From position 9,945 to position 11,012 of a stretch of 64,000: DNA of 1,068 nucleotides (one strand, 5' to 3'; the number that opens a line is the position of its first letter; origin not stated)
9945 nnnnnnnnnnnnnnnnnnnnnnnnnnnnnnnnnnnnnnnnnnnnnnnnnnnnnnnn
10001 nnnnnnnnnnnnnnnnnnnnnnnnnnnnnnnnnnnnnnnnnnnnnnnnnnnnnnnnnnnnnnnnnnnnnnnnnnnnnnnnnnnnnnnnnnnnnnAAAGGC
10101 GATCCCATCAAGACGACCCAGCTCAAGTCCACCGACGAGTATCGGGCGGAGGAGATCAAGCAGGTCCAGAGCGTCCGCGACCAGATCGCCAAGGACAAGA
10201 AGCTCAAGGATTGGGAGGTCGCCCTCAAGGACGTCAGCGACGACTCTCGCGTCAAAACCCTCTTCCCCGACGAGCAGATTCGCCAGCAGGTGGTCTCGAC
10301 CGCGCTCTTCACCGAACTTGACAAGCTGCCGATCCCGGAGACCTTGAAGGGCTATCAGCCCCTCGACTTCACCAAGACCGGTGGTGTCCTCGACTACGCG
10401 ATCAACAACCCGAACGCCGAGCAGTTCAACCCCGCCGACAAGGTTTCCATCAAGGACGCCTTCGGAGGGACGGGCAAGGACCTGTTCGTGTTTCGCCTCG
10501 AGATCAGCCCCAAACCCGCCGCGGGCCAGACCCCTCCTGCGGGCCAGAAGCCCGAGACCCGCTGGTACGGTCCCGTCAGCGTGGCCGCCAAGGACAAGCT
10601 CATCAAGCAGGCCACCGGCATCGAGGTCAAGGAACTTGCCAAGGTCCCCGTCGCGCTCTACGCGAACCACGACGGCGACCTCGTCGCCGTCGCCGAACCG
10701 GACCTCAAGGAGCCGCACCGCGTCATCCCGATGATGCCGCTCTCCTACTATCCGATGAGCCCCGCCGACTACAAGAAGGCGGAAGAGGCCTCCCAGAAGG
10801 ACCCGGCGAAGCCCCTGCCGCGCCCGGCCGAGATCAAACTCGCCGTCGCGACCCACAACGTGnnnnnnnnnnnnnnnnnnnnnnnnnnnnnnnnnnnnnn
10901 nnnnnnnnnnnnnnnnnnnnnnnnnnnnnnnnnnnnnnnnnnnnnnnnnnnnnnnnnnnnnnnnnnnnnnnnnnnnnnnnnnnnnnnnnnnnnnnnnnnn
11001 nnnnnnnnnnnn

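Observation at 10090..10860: About 255-aa hydrophilic domain inserted into the membrane pyrophosphatase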

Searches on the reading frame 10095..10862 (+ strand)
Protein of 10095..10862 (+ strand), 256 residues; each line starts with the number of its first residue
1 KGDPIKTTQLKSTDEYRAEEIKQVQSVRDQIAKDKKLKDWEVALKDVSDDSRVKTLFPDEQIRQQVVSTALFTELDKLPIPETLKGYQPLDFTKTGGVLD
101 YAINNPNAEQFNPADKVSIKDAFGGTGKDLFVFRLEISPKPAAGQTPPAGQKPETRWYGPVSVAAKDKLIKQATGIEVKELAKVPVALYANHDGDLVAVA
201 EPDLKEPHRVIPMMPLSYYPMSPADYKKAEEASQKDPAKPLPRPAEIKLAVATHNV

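Call 4: search_protein_families(library=pfam, proteins=[window:10095-10862:+], max_evalue=1)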
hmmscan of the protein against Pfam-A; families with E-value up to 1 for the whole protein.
window:10095-10862:+ (256 aa): 2 families
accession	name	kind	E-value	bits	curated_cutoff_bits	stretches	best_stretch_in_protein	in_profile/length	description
PF07525.21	SOCS_box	-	0.15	12.7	23.5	1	62-87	13-37/39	SOCS box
PF06485.17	Tab2-like_N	-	0.15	12.6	25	1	24-83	4-64/103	RNA-binding protein Tab2/Atab2 N terminal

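Call 13: search_protein_representatives(protein=window:10095-10862:+)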
Query: 256 residues. Proteins with E-value up to 0.001 (for the whole library): 27; up to 1e-10: 15; up to 1e-30: 1. The best 27 are listed.
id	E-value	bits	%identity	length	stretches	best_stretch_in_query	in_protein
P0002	3.6e-89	314.8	58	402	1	3-254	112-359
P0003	9.8e-22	94.0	30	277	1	9-251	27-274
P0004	1.9e-19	86.4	30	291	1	8-252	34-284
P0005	2.8e-19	85.9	31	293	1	7-247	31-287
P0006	1.0e-18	84.1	32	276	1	8-250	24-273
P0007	6.9e-17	78.1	33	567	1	2-165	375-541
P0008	2.4e-15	73.1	29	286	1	9-226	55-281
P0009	3.4e-15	72.5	31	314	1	9-248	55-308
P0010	1.2e-14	70.7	27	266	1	12-251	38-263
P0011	2.5e-14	69.7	30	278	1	15-249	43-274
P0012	4.8e-14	68.8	30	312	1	3-251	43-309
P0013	8.4e-13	64.7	28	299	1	11-250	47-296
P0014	1.8e-11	60.4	33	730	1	9-242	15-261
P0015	2.5e-11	59.9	27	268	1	13-242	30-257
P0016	1.0e-10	57.9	26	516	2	14-210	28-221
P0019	1.1e-08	51.2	29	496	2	77-228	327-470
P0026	3.0e-05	40.0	24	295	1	8-239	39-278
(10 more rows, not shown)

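Call 25: search_protein_families(library=pfam, proteins=[P0003, P0004, P0005, P0009, P0012, P0016, P0019, P0026], max_evalue=1)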
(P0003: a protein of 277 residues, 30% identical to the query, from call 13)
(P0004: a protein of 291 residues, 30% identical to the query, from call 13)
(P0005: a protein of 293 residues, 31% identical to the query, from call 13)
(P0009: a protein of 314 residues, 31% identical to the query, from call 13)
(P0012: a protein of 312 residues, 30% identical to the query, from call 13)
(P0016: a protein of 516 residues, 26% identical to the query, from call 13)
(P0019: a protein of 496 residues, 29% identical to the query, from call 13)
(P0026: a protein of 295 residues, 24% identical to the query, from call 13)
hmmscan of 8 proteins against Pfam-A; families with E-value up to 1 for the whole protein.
P0003 (277 aa): 0 families

P0004 (291 aa): 1 family
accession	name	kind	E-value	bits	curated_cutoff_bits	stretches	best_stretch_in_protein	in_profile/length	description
PF20404.3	DUF6694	-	0.12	13.2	24.3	1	18-62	3-45/102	Family of unknown function (DUF6694)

P0005 (293 aa): 0 families

P0009 (314 aa): 0 families

P0012 (312 aa): 1 family
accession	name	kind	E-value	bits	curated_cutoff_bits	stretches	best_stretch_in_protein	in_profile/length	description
PF12399.14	BCA_ABC_TP_C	-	0.083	12.9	25.5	1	102-114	13-25/27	Branched-chain amino acid ATP-binding cassette transporter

P0016 (516 aa): 0 families

P0019 (496 aa): 0 families

P0026 (295 aa): 0 families

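Call 27: search_protein_families(library=ncbifam, proteins=[window:10095-10862:+, P0004, P0005, P0016], max_evalue=1)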
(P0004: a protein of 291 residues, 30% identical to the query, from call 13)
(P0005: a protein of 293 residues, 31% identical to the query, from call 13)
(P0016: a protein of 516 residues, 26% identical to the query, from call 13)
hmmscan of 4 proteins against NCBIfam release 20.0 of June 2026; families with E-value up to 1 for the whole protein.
window:10095-10862:+ (256 aa): 0 families

P0004 (291 aa): 2 families
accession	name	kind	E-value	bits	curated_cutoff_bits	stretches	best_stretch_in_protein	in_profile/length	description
TIGR03502.1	lipase_Pla1_cef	subfamily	0.0058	14.8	383.9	1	18-63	7-51/790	VolA/Pla-1 family phospholipase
NF033216.1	lipo_YgdI_YgdR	subfamily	0.16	11.9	42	1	14-40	3-29/71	YgdI/YgdR family lipoprotein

P0005 (293 aa): 1 family
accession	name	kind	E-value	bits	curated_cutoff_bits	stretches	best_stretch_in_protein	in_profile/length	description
NF050820.1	PolSacchBiosHfsH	equivalog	0.15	11.7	400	1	77-104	175-202/249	oligosaccharide deacetylase HfsH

P0016 (516 aa): 1 family
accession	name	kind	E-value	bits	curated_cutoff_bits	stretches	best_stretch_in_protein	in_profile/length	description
NF004612.1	PRK05943.1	equivalog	0.16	12.3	67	1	194-217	21-44/93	50S ribosomal protein L25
